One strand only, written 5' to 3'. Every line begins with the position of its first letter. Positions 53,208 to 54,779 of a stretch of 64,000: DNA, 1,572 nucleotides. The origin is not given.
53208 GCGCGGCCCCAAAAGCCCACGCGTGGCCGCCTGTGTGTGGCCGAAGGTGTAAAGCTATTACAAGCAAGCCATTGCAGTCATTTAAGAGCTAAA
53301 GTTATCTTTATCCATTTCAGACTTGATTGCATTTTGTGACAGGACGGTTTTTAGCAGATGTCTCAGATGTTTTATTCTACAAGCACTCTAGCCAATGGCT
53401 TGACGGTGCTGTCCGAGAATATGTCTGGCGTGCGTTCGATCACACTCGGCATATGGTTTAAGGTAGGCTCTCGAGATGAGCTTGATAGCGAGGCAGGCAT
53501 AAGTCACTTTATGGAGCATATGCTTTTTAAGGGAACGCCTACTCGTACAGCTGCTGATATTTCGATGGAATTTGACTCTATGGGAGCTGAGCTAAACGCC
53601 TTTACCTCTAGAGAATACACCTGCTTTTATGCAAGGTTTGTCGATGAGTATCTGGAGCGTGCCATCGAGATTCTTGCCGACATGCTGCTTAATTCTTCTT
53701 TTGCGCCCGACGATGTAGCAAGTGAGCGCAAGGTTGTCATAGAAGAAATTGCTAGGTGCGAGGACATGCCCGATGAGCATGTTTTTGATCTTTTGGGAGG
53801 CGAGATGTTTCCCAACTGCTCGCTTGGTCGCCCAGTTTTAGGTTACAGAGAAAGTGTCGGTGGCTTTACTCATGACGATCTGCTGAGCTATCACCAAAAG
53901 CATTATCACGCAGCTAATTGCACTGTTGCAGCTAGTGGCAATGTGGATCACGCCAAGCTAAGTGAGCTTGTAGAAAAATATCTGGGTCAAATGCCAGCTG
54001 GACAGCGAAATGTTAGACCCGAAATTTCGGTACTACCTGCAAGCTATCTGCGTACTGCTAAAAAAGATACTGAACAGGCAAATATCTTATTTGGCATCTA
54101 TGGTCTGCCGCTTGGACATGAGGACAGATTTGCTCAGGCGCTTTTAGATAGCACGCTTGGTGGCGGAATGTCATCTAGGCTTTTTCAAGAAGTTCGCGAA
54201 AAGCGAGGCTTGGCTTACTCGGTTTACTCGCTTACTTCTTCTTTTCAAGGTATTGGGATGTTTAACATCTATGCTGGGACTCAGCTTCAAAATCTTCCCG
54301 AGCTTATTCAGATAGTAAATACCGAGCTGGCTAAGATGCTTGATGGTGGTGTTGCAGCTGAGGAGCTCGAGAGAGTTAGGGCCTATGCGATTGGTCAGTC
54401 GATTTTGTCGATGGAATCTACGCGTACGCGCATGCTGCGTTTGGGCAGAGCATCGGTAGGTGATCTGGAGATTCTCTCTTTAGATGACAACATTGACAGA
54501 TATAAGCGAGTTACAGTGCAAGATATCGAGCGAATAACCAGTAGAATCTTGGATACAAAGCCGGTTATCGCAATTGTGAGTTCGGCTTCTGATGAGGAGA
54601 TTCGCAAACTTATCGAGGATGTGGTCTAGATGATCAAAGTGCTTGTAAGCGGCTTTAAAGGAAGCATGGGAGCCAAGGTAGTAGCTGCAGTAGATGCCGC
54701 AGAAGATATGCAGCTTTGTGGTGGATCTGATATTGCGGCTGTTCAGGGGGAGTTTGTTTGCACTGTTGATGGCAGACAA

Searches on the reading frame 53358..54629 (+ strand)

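Call 87: search_protein_families(library=pfam, proteins=[window:53358-54629:+], max_evalue=0.00001)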
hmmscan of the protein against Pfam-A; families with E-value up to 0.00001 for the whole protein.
window:53358-54629:+ (423 aa): 2 families
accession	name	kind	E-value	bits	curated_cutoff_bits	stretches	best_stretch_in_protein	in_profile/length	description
PF05193.26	Peptidase_M16_C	-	6.1e-46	157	23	1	170-342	2-179/181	Peptidase M16 inactive domain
PF00675.25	Peptidase_M16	-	1.4e-37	129.3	22.3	1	17-162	2-147/149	Insulinase (Peptidase family M16)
